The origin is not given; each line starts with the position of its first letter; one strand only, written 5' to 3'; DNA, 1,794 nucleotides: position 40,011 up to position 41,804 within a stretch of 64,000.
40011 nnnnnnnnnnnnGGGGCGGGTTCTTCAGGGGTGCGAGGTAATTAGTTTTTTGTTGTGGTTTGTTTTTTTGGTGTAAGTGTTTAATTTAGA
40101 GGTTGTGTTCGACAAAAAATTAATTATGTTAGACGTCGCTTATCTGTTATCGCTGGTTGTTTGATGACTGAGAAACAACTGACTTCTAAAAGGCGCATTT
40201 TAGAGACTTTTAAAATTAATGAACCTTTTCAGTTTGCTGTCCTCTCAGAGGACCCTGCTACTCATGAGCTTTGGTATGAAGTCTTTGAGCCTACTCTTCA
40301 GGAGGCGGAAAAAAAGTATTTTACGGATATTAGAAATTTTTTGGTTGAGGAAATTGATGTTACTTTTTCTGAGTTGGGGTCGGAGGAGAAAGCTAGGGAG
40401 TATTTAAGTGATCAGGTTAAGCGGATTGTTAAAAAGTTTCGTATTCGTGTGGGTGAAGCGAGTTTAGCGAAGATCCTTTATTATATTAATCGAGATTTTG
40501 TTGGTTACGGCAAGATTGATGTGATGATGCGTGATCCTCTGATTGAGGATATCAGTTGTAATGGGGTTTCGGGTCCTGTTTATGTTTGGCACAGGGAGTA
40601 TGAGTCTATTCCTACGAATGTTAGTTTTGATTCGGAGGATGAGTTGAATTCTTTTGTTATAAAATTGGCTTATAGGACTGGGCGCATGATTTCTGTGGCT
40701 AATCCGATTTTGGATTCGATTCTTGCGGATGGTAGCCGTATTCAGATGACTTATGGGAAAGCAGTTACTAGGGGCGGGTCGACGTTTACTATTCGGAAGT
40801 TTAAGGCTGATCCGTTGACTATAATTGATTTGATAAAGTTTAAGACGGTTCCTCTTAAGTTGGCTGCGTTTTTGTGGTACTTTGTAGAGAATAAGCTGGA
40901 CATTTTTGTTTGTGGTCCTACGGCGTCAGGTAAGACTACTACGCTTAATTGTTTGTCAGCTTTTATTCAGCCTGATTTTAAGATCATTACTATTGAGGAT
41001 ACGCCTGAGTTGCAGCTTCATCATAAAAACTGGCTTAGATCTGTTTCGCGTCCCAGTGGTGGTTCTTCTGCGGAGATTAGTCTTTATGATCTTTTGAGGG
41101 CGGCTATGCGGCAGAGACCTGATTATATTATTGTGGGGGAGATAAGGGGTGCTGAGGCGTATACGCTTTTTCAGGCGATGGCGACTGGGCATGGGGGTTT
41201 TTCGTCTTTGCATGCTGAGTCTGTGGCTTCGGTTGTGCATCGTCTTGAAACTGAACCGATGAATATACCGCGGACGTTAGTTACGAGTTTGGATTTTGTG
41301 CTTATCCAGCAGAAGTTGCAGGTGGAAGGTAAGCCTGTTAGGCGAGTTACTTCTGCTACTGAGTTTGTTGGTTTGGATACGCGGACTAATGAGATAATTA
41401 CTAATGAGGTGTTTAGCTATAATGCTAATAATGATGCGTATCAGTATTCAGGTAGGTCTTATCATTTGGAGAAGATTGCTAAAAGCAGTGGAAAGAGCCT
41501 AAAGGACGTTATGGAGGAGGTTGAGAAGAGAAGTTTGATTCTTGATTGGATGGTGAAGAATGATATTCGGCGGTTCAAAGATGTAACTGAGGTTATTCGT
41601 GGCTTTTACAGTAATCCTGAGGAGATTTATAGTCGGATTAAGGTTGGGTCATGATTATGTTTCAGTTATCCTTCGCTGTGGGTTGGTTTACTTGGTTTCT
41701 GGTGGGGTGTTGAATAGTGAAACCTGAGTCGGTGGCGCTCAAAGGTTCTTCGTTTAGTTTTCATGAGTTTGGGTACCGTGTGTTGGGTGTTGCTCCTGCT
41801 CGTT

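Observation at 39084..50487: Sensor-linked second type IV filament module: PAS-DUF835, FlaI-like ATPase, split platform, zinc-ribbon protein, KaiC-like pair, RHH and pilins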

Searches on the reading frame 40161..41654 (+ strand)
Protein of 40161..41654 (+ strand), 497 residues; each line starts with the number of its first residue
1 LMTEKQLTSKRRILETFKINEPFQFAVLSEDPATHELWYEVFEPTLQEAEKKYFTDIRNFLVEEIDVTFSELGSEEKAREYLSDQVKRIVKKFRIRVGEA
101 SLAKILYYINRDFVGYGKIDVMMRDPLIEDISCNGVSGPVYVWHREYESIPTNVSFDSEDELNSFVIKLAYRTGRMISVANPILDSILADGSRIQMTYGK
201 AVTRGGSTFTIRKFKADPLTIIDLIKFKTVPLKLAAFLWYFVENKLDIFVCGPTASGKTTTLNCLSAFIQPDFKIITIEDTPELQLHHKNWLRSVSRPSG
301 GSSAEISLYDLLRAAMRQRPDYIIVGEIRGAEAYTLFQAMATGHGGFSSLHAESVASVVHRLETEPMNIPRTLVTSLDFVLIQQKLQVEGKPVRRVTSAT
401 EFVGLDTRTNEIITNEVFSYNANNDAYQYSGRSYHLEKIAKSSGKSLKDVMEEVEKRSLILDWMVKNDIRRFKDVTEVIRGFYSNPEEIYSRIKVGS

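Call 4: search_protein_families(library=pfam, proteins=[window:40161-41654:+], max_evalue=0.01)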
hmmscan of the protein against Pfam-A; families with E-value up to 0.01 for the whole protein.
window:40161-41654:+ (497 aa): 2 families
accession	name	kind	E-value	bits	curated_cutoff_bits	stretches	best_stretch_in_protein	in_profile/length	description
PF00437.27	T2SSE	-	4.2e-40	138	24.9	1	142-388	27-279/370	Type II/IV secretion system protein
PF00270.35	DEAD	-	0.0043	17.2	26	0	243-298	13-71/167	DEAD/DEAH box helicase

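Call 20: find_encoding_contigs(protein=window:40161-41654:+, flank=10000, max_places=6)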
Protein window:40161-41654:+ (497 aa): no gene with exactly this product is on record in the collection.

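Call 21: find_homologous_proteins(query=window:40161-41654:+, max_evalue=1e-20)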
Query window:40161-41654:+ (497 aa): 7854 proteins with E <= 1e-20 among 8000 candidates; the best 120 are listed.
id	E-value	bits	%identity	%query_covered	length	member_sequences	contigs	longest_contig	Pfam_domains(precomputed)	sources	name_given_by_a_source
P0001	0.0e+0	1060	95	100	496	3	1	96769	PF00437.27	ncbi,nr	ncbi:MAG: type II/IV secretion system ATPase subunit [Candidatus Bathyarchaeota archaeon]|nr:type II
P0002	0.0e+0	1040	92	100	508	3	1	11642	PF00437.27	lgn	-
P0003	2.5e-255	866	76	100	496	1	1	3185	PF00437.27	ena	-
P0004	1.8e-242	823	70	100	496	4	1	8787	PF00437.27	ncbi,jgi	-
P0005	2.6e-240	816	70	100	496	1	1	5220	PF00437.27,PF27713.1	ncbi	-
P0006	2.9e-238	809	70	100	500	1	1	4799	PF00437.27,PF27713.1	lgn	-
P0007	2.1e-237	806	71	100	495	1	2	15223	PF00437.27,PF27713.1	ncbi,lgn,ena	-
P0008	6.0e-233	792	69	100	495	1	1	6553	PF00437.27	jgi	-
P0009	2.3e-232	790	68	99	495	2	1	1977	PF00437.27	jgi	jgi:flagellar protein FlaI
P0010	3.2e-230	783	69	98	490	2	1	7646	PF00437.27,PF23990.2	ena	-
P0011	3.2e-229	779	68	100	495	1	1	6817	PF00437.27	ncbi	-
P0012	6.7e-229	778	68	100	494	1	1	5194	PF00437.27,PF23990.2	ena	-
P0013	3.4e-228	776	67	99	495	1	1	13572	PF00437.27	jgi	jgi:flagellar protein FlaI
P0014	8.8e-228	775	69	98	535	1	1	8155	PF00437.27,PF23990.2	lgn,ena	-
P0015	1.2e-227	774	68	98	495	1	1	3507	PF00437.27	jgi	-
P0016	2.0e-226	770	68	99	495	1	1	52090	PF00437.27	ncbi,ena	-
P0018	8.4e-223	758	66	100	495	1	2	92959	PF00437.27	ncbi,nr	ncbi:MAG: type II/IV secretion system ATPase subunit [Nitrososphaerota archaeon]|nr:type II/IV secre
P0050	6.1e-185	633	55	99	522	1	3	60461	PF00437.27,PF23990.2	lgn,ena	-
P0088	1.1e-179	616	53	100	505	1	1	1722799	PF23989.1,PF00437.27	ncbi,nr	ncbi:MAG: type II/IV secretion system ATPase subunit [Candidatus Bathyarchaeota archaeon]|nr:MAG: ty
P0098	4.9e-179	614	54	97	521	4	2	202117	PF23989.1,PF00437.27,PF27713.1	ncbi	ncbi:MAG: type II/IV secretion system ATPase subunit [Candidatus Bathyarchaeota archaeon]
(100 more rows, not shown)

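Call 22: find_encoding_contigs(protein=P0001, flank=10000, max_places=2)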
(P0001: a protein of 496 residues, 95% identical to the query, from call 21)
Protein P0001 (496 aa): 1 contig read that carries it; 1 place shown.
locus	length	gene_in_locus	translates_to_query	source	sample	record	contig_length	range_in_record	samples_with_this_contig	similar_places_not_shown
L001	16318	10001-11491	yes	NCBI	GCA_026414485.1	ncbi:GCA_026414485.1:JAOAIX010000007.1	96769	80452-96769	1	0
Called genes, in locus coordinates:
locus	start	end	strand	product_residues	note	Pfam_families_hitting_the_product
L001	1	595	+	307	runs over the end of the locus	PF01978:TrmB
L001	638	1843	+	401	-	-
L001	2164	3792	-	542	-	PF01541:GIY-YIG, PF27096:UvrC_M, PF02151:UVR (weak), PF22920:UvrC_RNaseH, PF08459:UvrC_RNaseH_dom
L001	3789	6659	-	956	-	PF00005:ABC_tran (faint), PF02463:SMC_N (faint), PF03193:RsgA_GTPase (faint), PF13191:AAA_16 (faint), PF13555:AAA_29 (faint), PF20703:nSTAND1 (faint), PF17760:UvrA_inter, PF17755:UvrA_DNA-bind, +2 more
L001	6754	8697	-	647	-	PF00270:DEAD (faint), PF04851:ResIII, PF17757:UvrB_inter, PF27431:UvrB_3rd, PF00271:Helicase_C, PF12344:UvrB, PF02151:UVR (weak)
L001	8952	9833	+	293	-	PF00989:PAS (weak), PF13188:PAS_8 (weak), PF13426:PAS_9 (weak), PF05763:DUF835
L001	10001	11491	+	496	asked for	PF00437:T2SSE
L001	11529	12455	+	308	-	PF00482:T2SSF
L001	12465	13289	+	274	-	PF00482:T2SSF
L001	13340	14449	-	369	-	PF18551:TackOD1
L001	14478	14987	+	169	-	-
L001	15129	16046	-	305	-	PF23442:DUF7125 (weak), PF06745:ATPase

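Call 23: find_encoding_contigs(protein=P0016, flank=10000, max_places=2)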
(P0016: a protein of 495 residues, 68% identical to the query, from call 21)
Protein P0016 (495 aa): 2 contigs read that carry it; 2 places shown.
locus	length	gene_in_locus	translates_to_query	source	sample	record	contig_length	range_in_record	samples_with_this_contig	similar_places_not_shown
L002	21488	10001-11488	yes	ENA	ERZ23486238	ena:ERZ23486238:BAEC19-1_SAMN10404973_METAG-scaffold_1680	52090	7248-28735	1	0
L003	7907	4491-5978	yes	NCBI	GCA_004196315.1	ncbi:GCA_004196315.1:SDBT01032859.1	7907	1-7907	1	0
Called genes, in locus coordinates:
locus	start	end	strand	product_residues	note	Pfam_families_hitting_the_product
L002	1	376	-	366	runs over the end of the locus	-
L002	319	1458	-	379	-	PF13439:Glyco_transf_4, PF00534:Glycos_transf_1, PF13692:Glyco_trans_1_4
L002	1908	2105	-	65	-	-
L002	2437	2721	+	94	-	PF11391:DUF2798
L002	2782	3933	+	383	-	-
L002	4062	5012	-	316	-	PF01874:CitG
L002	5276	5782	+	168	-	-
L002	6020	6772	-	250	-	PF06745:ATPase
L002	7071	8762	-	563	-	-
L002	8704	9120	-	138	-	-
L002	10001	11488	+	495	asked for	PF00437:T2SSE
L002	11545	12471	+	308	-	PF00482:T2SSF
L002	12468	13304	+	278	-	PF00482:T2SSF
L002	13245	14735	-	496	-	PF18551:TackOD1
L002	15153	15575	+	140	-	-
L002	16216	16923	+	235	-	PF03796:DnaB_C (weak), PF06745:ATPase, PF13481:AAA_25 (weak), PF07088:GvpD_P-loop (faint)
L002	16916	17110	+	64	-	PF21983:NikA-like (weak)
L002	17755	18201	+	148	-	-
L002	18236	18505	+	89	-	-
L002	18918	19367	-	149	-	-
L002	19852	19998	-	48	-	PF04014:MazE_antitoxin (weak)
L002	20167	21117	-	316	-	PF00535:Glycos_transf_2, PF13641:Glyco_tranf_2_3, PF13632:Glyco_trans_2_3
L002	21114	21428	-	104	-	PF00535:Glycos_transf_2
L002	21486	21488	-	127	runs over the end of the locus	-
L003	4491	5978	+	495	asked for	PF00437:T2SSE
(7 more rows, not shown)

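Call 24: find_encoding_contigs(protein=P0018, flank=10000, max_places=2)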
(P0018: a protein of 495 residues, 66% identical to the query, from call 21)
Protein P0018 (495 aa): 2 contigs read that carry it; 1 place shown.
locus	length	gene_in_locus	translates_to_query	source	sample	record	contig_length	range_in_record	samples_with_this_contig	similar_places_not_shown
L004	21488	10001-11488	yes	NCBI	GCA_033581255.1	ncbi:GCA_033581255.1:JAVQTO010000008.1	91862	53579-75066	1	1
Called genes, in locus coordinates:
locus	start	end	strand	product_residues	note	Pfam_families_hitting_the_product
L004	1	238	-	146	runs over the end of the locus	PF00571:CBS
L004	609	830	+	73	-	-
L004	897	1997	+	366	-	-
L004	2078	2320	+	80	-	-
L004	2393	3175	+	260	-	-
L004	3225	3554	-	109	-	PF06745:ATPase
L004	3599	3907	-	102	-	PF06745:ATPase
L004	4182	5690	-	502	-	PF02056:Glyco_hydro_4, PF11975:Glyco_hydro_4C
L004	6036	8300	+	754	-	PF00072:Response_reg, PF08448:PAS_4, PF13426:PAS_9, PF00989:PAS, PF13188:PAS_8 (weak), PF00989:PAS, PF13426:PAS_9, PF02518:HATPase_c, +3 more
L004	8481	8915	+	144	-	-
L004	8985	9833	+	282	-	PF06745:ATPase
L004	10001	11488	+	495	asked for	PF00437:T2SSE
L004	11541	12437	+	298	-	PF00482:T2SSF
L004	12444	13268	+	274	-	PF00482:T2SSF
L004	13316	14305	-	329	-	PF18551:TackOD1, PF23455:DUF7129 (weak)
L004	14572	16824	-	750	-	PF00933:Glyco_hydro_3, PF01915:Glyco_hydro_3_C, PF14310:Fn3-like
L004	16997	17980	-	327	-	PF05569:Peptidase_M56, PF01435:Peptidase_M48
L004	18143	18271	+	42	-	-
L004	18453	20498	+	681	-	PF03030:H_PPase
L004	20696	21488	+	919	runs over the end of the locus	PF00690:Cation_ATPase_N, PF00122:E1-E2_ATPase, PF00702:Hydrolase, PF13246:Cation_ATPase, PF00689:Cation_ATPase_C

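Call 25: find_encoding_contigs(protein=P0088, flank=10000, max_places=1)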
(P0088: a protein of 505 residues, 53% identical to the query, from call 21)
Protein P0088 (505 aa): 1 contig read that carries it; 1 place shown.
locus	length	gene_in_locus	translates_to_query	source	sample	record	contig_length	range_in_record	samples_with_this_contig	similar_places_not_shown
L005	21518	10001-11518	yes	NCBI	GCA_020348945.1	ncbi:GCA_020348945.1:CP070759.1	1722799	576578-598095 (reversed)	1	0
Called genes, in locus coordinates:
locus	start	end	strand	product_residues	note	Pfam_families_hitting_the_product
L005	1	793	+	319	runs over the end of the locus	PF05496:RuvB_N (weak), PF13177:DNA_pol3_delta2, PF00004:AAA, PF21960:RCF1-5-like_lid, PF08542:Rep_fac_C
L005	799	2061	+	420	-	PF03215:Rad17 (faint), PF13191:AAA_16 (weak), PF00004:AAA, PF25361:AAA_lid_RFC1 (weak)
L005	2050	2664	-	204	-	PF00881:Nitroreductase, PF14512:TM1586_NiRdase (faint)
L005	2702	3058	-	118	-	PF01588:tRNA_bind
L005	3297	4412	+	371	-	-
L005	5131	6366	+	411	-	PF07690:MFS_1, PF06779:MFS_4, PF07690:MFS_1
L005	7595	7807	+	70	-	PF10049:DUF2283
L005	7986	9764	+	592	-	PF00009:GTP_EFTU, PF01926:MMR_HSR1 (weak), PF03144:GTP_EFTU_D2 (weak), PF11987:IF-2, PF14578:GTP_EFTU_D4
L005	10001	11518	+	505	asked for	PF00437:T2SSE, PF23989:PilB3_C (faint)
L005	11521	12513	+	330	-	PF00482:T2SSF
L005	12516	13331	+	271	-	PF00482:T2SSF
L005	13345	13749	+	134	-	-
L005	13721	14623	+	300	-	-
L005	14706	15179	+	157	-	-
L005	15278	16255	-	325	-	PF18551:TackOD1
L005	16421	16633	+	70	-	-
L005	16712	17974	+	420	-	PF00702:Hydrolase, PF12710:HAD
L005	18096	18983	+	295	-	-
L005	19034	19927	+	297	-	PF01261:AP_endonuc_2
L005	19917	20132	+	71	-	-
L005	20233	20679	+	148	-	PF21473:OB_Ssb-like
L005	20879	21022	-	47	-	PF04945:YHS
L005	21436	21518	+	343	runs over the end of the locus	PF00155:Aminotran_1_2, PF01041:DegT_DnrJ_EryC1 (weak), PF01212:Beta_elim_lyase, PF01053:Cys_Met_Meta_PP, PF00266:Aminotran_5 (weak)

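Call 26: find_encoding_contigs(protein=P0098, flank=10000, max_places=1)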
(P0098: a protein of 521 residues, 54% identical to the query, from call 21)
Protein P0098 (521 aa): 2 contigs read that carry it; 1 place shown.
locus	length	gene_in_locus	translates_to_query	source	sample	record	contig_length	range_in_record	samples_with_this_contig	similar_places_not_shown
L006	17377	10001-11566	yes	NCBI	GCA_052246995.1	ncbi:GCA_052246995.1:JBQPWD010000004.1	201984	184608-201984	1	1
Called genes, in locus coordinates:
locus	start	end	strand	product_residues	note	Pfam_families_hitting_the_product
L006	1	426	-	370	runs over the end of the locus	PF01070:FMN_dh (weak), PF00478:IMPDH (weak), PF01645:Glu_synthase (faint), PF01070:FMN_dh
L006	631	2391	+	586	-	PF00749:tRNA-synt_1c, PF03950:tRNA-synt_1c_C, PF20974:tRNA-synt_1c_C2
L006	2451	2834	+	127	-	PF01248:Ribosomal_L7Ae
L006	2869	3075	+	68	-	PF01200:Ribosomal_S28e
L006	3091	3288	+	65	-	PF01246:Ribosomal_L24e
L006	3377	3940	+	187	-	PF00571:CBS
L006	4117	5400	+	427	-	PF00753:Lactamase_B, PF16661:Lactamase_B_6, PF23023:Anti-Pycsar_Apyc1, PF12706:Lactamase_B_2, PF10996:Beta-Casp, PF07521:RMMBL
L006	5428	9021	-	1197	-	-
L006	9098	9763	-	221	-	PF06745:ATPase, PF23442:DUF7125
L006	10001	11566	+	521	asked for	PF00437:T2SSE, PF27713:UCP018868 (weak), PF23989:PilB3_C (weak)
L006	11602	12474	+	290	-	PF00482:T2SSF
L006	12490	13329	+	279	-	PF00482:T2SSF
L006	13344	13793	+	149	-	PF07790:Pilin_N (weak)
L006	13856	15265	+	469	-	PF27237:AF_1625_C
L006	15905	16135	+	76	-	-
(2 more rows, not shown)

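Call 27: find_encoding_contigs(protein=P0050, flank=10000, max_places=1)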
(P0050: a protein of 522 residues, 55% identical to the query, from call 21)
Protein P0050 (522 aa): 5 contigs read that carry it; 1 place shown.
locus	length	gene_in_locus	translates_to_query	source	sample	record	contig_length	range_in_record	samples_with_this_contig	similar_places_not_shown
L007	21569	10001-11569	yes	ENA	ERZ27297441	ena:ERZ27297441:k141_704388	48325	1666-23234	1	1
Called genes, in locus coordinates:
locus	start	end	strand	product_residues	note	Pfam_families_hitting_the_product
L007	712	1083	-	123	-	-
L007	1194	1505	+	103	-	-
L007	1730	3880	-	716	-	PF05228:CHASE4, PF24525:TTC3 (weak), PF00989:PAS, PF08448:PAS_4, PF08447:PAS_3 (weak), PF13426:PAS_9, PF00512:HisKA, PF02518:HATPase_c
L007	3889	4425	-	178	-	-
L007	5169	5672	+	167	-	-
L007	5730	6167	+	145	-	-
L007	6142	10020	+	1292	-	-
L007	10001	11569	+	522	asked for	PF23990:PilB3_N (weak), PF00437:T2SSE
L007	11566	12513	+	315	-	PF00482:T2SSF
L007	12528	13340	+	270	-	PF00482:T2SSF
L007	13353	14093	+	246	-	PF18551:TackOD1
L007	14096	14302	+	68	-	-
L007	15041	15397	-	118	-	-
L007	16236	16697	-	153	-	PF00072:Response_reg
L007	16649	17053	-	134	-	PF02518:HATPase_c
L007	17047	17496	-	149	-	-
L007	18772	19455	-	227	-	PF00589:Phage_integrase (weak)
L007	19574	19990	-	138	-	-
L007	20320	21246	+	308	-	-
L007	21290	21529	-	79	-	-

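Call 28: search_protein_families(library=ncbifam, proteins=[window:40161-41654:+], max_evalue=0.001)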
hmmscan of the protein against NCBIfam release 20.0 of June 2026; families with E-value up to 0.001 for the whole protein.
window:40161-41654:+ (497 aa): 18 families
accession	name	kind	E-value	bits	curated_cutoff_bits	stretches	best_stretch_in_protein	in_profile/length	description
NF058587.1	archaellum_moto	equivalog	2.2e-132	442.5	550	1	29-484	45-519/527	archaellum flagellar ATPase motor FlaI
NF053672.1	bindosome_BasE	exception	1.6e-71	241.6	1000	1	9-485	36-510/512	bindosome assembly system ATPase subunit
TIGR03819.1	heli_sec_ATPase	hypoth_equivalog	2e-50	171.9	373.15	1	80-364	15-299/340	TadA family conjugal transfer-associated ATPase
TIGR02788.1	VirB11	equivalog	3e-41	141.5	249.95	2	234-364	133-264/308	P-type DNA transfer ATPase VirB11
NF010475.0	PRK13900.1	equivalog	1.1e-31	110.1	389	1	233-363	148-280/333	type IV secretion system ATPase VirB11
TIGR02782.1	TrbB_P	equivalog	1.1e-30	107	304.55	1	161-366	53-256/303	P-type conjugative transfer ATPase TrbB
NF010469.0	PRK13894.1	subfamily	2.6e-26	92.7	508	1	160-363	65-265/320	conjugal transfer ATPase TrbB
NF010425.0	PRK13851.1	equivalog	2.1e-25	89.4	461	1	234-352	151-270/344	type IV secretion system protein VirB11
NF010407.0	PRK13833.1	subfamily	2.4e-23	83.1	499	1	206-365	105-262/323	conjugal transfer protein TrbB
NF041000.1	ATPase_ComGA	equivalog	2.7e-20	72.5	300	1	248-383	131-262/267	competence type IV pilus ATPase ComGA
TIGR02533.1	type_II_gspE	equivalog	3.9e-20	72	630.25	1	248-388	246-381/486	type II secretion system ATPase GspE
NF007755.0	PRK10436.1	equivalog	3.4e-19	68.9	617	1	240-386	214-354/465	type II secretion system protein GspE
TIGR01420.1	pilT_fam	subfamily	4.3e-19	68.9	319.1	1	248-390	125-271/343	PilT/PilU family type 4a pilus ATPase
TIGR02538.1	type_IV_pilB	equivalog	1.2e-17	63.8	675.65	1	248-386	319-451/564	type IV-A pilus assembly ATPase PilB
NF053534.1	T4PilAsmATPsTfpB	equivalog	1.3e-16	60.2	850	1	248-364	339-451/584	type IV pilus assembly ATPase TfpB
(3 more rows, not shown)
